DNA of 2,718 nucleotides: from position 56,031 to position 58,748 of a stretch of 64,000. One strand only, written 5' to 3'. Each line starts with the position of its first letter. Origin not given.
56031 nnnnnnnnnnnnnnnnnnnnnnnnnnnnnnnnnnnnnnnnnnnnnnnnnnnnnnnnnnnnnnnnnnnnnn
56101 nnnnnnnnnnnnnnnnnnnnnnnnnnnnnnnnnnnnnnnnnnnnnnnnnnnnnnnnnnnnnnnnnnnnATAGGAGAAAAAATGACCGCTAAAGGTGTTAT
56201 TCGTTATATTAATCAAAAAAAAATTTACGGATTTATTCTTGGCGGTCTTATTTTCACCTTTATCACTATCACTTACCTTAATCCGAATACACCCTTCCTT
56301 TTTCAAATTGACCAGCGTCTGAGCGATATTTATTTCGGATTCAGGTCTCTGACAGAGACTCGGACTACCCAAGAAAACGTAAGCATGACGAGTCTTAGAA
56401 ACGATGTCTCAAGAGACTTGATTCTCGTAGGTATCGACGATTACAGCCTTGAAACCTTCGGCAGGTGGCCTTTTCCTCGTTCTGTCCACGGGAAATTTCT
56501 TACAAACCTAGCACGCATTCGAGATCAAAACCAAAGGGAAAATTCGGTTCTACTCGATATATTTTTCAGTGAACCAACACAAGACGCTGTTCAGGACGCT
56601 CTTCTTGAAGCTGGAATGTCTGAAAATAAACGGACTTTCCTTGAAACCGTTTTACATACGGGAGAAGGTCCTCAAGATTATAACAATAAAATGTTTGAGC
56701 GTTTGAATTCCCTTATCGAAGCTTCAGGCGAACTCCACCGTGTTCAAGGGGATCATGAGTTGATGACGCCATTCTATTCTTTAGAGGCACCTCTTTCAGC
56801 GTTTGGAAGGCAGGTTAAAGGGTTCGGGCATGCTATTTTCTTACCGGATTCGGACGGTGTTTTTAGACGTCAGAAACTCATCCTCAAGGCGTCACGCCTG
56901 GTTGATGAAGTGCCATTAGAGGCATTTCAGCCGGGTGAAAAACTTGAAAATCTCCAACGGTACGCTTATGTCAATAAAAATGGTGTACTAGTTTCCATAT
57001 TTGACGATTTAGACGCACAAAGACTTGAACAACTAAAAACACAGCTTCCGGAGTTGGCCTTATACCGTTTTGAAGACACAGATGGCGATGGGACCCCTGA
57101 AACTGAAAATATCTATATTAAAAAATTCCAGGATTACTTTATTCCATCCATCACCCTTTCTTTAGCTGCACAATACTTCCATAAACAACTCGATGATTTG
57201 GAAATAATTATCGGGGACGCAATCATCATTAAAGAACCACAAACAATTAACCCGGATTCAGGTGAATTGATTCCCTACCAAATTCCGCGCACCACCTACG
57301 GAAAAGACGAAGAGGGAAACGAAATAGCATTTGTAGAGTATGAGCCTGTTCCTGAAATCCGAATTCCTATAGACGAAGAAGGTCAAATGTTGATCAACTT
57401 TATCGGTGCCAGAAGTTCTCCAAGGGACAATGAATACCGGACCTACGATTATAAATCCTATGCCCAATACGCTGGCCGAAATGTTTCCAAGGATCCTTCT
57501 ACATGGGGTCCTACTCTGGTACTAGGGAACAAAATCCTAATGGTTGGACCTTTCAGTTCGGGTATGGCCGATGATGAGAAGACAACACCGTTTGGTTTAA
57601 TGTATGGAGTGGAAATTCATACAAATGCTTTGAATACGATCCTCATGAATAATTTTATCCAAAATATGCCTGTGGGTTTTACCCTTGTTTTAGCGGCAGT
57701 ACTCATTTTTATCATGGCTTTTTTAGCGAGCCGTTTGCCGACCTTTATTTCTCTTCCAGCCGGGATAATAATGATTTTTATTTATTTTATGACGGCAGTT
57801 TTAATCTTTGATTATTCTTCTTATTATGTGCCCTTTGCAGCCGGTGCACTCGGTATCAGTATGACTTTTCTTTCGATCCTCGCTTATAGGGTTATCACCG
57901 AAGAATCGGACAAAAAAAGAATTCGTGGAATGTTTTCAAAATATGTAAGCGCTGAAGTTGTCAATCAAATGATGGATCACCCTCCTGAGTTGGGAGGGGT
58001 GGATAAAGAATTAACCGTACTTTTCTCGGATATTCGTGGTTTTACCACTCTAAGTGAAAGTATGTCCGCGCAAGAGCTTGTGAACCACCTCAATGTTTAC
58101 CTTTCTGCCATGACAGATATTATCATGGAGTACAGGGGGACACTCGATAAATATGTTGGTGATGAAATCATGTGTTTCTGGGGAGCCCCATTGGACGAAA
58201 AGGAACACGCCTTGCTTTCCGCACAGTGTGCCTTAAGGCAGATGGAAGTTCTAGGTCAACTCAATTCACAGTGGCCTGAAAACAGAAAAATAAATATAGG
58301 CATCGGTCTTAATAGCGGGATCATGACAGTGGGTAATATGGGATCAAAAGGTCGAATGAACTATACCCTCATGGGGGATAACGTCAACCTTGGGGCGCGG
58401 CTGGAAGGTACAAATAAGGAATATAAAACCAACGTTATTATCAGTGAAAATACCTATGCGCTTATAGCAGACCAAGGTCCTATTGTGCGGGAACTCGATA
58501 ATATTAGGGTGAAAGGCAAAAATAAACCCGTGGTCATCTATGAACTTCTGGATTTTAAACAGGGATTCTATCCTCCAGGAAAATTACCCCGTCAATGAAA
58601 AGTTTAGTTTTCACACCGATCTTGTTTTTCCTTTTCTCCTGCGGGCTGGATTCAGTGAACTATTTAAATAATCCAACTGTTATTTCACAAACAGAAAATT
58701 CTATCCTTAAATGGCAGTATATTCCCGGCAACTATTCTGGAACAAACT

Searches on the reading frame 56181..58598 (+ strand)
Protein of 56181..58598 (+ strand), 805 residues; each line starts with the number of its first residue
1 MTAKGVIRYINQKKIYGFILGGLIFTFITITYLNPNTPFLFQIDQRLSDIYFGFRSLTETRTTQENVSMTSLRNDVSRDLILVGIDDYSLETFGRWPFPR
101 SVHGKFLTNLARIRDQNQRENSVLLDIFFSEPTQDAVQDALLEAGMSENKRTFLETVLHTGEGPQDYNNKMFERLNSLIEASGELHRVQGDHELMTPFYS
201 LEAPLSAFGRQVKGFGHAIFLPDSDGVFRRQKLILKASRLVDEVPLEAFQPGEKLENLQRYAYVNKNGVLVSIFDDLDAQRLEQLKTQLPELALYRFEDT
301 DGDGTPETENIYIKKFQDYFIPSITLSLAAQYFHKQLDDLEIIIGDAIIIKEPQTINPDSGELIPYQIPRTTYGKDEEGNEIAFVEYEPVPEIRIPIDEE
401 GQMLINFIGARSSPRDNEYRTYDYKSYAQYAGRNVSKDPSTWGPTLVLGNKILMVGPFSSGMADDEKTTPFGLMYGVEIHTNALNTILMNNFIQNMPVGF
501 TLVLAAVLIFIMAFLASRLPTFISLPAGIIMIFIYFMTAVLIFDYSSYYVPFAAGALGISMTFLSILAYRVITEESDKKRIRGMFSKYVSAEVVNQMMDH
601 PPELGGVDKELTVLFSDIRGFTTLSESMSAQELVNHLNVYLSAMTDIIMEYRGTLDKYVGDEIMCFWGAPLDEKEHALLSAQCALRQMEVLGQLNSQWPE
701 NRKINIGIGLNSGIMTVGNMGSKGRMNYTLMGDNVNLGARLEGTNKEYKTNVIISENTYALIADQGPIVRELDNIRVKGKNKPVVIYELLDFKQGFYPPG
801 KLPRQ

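Call 3: search_protein_families(library=pfam, proteins=[window:56181-58598:+], max_evalue=0.01)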
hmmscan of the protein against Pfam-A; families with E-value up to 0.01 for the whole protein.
window:56181-58598:+ (805 aa): 2 families
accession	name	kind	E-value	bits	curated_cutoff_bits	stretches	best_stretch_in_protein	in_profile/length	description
PF05226.16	CHASE2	-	5.6e-34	118.3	26.3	1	35-508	13-250/257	CHASE2 domain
PF00211.25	Guanylate_cyc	-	1.5e-24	87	21.9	1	610-783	8-176/183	Adenylate and Guanylate cyclase catalytic domain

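Call 4: search_protein_families(library=ncbifam, proteins=[window:56181-58598:+], max_evalue=0.01)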
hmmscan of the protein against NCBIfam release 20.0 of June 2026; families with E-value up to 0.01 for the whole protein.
window:56181-58598:+ (805 aa): 0 families

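Call 36: find_related_loci(query=A1, collection=metagenome_contigs, flank=5000)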
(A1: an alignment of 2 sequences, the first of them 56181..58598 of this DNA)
Query A1 (805 aa) in metagenome_contigs; peptide patterns used: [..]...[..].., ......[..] (x = any residue, [..] = any of these).
600 stretches matched a pattern (row limit reached: there are more); 1 encode a relative of the query (tblastn E <= 1e-3); 1 distinct loci.
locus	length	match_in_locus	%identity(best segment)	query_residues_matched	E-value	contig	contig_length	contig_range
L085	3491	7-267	36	704-791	1e-14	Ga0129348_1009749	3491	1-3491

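Call 37: find_homologous_proteins(query=window:56181-58598:+, max_evalue=1e-50)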
Query window:56181-58598:+ (805 aa): 595 proteins with E <= 1e-50 among 8000 candidates; the best 120 are listed.
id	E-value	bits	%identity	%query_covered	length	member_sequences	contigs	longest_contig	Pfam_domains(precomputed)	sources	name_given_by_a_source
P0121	0.0e+0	1825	100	100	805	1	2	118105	PF05226.17,PF00211.26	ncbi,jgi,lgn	-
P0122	0.0e+0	1078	61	99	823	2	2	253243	PF05226.17,PF00211.26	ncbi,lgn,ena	-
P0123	0.0e+0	1048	59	99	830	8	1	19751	PF05226.17,PF00211.26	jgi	-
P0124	0.0e+0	1046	59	99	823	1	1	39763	PF05226.17,PF00211.26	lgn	-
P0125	0.0e+0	1035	59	99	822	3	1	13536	PF05226.17,PF00211.26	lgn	-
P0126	1.3e-293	994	57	99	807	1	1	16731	PF05226.17,PF00211.26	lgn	-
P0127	1.9e-273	927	54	98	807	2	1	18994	PF05226.17,PF00211.26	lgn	-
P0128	1.1e-271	921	53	99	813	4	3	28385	PF05226.17,PF00211.26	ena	-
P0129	4.4e-263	893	52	98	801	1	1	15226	PF05226.17,PF00211.26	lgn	-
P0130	1.2e-257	875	51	95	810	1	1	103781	PF05226.17,PF00211.26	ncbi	-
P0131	3.0e-257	874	52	99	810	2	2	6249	PF05226.17,PF00211.26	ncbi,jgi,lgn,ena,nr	ncbi:MAG: adenylate/guanylate cyclase domain-containing protein [Spirochaetes bacterium]|nr:MAG: ade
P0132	1.4e-256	872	51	98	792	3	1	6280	PF05226.17,PF00211.26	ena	-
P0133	1.7e-256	871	50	98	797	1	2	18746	PF05226.17,PF00211.26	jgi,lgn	jgi:adenylate cyclase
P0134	2.2e-256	871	50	98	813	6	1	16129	PF05226.17,PF00211.26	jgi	jgi:adenylate cyclase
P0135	7.0e-256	869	51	99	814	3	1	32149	PF05226.17,PF00211.26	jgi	jgi:adenylate cyclase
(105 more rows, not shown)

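Call 38: find_encoding_contigs(protein=P0123, flank=4500, max_places=1)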
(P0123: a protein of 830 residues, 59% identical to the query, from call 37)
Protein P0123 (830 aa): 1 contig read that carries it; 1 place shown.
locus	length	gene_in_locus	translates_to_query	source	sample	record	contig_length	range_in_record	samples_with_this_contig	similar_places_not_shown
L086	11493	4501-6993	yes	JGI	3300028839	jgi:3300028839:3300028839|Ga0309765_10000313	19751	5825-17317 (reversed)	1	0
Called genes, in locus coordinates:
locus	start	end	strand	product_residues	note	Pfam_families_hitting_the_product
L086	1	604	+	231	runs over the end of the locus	PF01479:S4, PF00849:PseudoU_synth_2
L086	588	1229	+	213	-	PF02224:Cytidylate_kin, PF13189:Cytidylate_kin2, PF13207:AAA_17 (faint), PF13238:AAA_18 (faint), PF20720:nSTAND3 (faint)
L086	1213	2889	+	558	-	PF17092:PCB_OB (faint), PF13509:S1_2 (faint), PF00575:S1, PF21710:Spt6_S1 (faint), PF00575:S1, PF23459:S1_RRP5 (weak), PF00575:S1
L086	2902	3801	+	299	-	PF00158:Sigma54_activat, PF13191:AAA_16 (faint), PF14532:Sigma54_activ_2, PF25601:AAA_lid_14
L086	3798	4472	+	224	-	PF13174:TPR_6 (faint), PF13181:TPR_8 (faint)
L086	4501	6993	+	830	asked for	PF05226:CHASE2, PF00211:Guanylate_cyc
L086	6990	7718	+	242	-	-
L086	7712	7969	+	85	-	-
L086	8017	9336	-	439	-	PF01098:FTSW_RODA_SPOVE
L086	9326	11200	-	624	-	PF03717:PBP_dimer, PF00905:Transpeptidase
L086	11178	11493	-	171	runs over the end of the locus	PF04093:MreD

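Call 39: find_encoding_contigs(protein=P0124, flank=4500, max_places=1)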
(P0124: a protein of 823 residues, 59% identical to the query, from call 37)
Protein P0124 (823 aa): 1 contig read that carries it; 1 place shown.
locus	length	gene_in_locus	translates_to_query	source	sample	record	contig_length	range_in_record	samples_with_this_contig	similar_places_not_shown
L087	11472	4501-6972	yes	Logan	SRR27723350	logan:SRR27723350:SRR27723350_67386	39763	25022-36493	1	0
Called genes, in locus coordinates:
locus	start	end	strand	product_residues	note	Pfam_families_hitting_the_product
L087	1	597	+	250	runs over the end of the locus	PF01479:S4, PF00849:PseudoU_synth_2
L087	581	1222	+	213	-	PF02224:Cytidylate_kin, PF13189:Cytidylate_kin2 (weak), PF13207:AAA_17 (faint)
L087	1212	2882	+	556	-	PF17092:PCB_OB (faint), PF13509:S1_2 (faint), PF18614:RNase_II_C_S1 (faint), PF00575:S1, PF00575:S1, PF23459:S1_RRP5 (weak), PF00575:S1, PF23459:S1_RRP5 (weak), +1 more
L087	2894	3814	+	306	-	PF00158:Sigma54_activat, PF14532:Sigma54_activ_2, PF25601:AAA_lid_14, PF02954:HTH_8 (weak)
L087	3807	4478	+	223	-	PF13428:TPR_14 (faint), PF13525:YfiO (faint), PF07719:TPR_2 (faint), PF13174:TPR_6 (faint), PF14559:TPR_19 (faint)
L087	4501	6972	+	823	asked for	PF05226:CHASE2, PF00211:Guanylate_cyc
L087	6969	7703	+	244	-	-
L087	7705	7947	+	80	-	-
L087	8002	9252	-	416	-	PF01098:FTSW_RODA_SPOVE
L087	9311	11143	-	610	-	PF03717:PBP_dimer, PF00905:Transpeptidase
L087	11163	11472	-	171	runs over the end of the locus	PF04093:MreD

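Call 40: find_encoding_contigs(protein=P0125, flank=4500, max_places=1)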
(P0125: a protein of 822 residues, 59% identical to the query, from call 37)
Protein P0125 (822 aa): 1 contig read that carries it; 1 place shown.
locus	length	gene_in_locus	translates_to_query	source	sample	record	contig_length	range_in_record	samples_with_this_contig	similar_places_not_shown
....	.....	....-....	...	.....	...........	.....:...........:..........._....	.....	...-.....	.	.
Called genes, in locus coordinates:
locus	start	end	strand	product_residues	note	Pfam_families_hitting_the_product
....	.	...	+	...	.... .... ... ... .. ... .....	?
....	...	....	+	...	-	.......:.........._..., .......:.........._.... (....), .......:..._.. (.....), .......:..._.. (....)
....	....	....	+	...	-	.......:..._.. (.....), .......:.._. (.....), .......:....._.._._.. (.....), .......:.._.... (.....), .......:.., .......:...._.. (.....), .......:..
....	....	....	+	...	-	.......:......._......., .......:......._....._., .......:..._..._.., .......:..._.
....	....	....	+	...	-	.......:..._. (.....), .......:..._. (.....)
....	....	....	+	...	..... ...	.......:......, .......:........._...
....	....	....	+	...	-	-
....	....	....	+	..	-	-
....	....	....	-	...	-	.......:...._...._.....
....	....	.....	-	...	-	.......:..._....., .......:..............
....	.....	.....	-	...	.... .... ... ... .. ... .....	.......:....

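Call 41: find_encoding_contigs(protein=P0126, flank=4500, max_places=1)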
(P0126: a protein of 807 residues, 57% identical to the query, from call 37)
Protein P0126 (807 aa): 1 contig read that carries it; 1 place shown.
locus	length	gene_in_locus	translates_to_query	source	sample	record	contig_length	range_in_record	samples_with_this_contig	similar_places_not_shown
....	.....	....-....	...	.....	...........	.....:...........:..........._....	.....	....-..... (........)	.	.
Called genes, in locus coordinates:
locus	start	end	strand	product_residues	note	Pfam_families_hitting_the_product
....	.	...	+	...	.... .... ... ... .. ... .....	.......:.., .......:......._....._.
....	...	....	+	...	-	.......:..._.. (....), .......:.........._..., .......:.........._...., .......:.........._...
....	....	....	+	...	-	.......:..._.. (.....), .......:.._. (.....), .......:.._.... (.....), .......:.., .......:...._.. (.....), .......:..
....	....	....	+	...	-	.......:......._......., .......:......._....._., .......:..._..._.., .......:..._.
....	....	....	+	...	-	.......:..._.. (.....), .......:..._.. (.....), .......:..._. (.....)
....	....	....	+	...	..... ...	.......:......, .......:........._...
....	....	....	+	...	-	-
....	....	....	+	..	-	-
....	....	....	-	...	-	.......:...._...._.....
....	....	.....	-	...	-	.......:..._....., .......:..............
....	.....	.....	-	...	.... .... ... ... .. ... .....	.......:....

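Call 42: find_encoding_contigs(protein=P0127, flank=4500, max_places=1)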
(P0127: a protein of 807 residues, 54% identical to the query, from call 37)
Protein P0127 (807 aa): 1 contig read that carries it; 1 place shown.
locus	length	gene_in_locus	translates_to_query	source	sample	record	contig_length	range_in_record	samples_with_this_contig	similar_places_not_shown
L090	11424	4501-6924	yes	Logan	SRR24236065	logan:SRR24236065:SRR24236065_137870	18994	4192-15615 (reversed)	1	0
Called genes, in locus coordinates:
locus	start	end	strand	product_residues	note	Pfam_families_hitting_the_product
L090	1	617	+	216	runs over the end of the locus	PF02224:Cytidylate_kin, PF13207:AAA_17 (faint), PF13238:AAA_18 (faint)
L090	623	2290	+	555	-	PF17092:PCB_OB (faint), PF21710:Spt6_S1 (faint), PF00575:S1 (weak), PF00575:S1, PF00575:S1, PF23459:S1_RRP5 (weak), PF00575:S1, PF23459:S1_RRP5 (weak), +2 more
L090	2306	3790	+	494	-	PF01590:GAF, PF13185:GAF_2, PF13492:GAF_3, PF00158:Sigma54_activat, PF14532:Sigma54_activ_2, PF07728:AAA_5 (weak), PF25601:AAA_lid_14, PF02954:HTH_8 (weak)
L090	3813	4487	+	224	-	PF09976:TPR_21 (weak), PF07719:TPR_2 (faint), PF13174:TPR_6 (faint), PF13428:TPR_14 (faint), PF13525:YfiO (faint), PF13432:TPR_16 (weak)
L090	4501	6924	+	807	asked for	PF05226:CHASE2, PF00211:Guanylate_cyc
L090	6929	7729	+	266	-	-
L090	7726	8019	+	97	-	-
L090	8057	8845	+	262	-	PF03819:MazG, PF12643:MazG-like (faint), PF03819:MazG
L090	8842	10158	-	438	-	PF01098:FTSW_RODA_SPOVE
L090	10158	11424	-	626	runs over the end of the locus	PF03717:PBP_dimer, PF00905:Transpeptidase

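Call 43: find_encoding_contigs(protein=P0128, flank=4500, max_places=1)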
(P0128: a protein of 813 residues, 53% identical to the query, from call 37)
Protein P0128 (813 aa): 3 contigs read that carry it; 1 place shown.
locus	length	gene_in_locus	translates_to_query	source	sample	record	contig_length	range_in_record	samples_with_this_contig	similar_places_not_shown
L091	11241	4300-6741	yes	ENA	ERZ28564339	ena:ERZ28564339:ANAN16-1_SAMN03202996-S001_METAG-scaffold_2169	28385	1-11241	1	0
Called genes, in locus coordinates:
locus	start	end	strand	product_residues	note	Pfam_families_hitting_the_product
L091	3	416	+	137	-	?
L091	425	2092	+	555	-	PF17092:PCB_OB (faint), PF21710:Spt6_S1 (faint), PF13509:S1_2 (faint), PF00575:S1, PF23459:S1_RRP5 (weak), PF00575:S1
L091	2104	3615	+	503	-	PF01590:GAF, PF13185:GAF_2, PF13492:GAF_3, PF00158:Sigma54_activat, PF14532:Sigma54_activ_2, PF07728:AAA_5 (weak), PF25601:AAA_lid_14, PF02954:HTH_8 (weak), +1 more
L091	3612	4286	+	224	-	PF09976:TPR_21 (faint), PF25064:ARM_TT21_5th (faint), PF13174:TPR_6 (faint), PF13181:TPR_8 (faint), PF13525:YfiO, PF07719:TPR_2 (faint), PF13428:TPR_14 (faint), PF14559:TPR_19 (faint)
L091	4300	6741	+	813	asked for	PF05226:CHASE2, PF00211:Guanylate_cyc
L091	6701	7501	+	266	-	-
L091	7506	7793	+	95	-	-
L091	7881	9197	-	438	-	PF01098:FTSW_RODA_SPOVE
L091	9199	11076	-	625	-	PF03717:PBP_dimer, PF00905:Transpeptidase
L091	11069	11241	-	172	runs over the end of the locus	-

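Call 44: find_encoding_contigs(protein=P0129, flank=4500, max_places=1)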
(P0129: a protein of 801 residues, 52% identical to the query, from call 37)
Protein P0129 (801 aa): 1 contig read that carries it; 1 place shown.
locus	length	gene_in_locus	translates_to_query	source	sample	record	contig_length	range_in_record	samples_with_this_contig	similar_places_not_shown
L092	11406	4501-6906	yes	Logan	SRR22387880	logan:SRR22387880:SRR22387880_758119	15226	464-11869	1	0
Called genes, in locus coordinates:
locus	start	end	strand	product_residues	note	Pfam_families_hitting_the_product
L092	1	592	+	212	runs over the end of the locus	PF02224:Cytidylate_kin, PF13189:Cytidylate_kin2 (faint), PF13207:AAA_17 (faint), PF13238:AAA_18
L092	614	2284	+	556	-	PF17092:PCB_OB (faint), PF21710:Spt6_S1 (faint), PF00575:S1, PF13509:S1_2 (faint), PF23459:S1_RRP5 (faint), PF22708:S1CSD-TOTE-1 (faint), PF00575:S1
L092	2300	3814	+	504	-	PF00004:AAA (faint), PF01590:GAF, PF13185:GAF_2, PF13492:GAF_3, PF00158:Sigma54_activat, PF14532:Sigma54_activ_2, PF07728:AAA_5 (weak), PF25601:AAA_lid_14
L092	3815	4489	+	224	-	PF09976:TPR_21, PF07719:TPR_2 (faint)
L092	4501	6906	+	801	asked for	PF05226:CHASE2, PF00211:Guanylate_cyc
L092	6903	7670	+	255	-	-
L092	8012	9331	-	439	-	PF01098:FTSW_RODA_SPOVE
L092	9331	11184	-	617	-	PF03717:PBP_dimer, PF00905:Transpeptidase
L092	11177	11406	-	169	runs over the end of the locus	PF04093:MreD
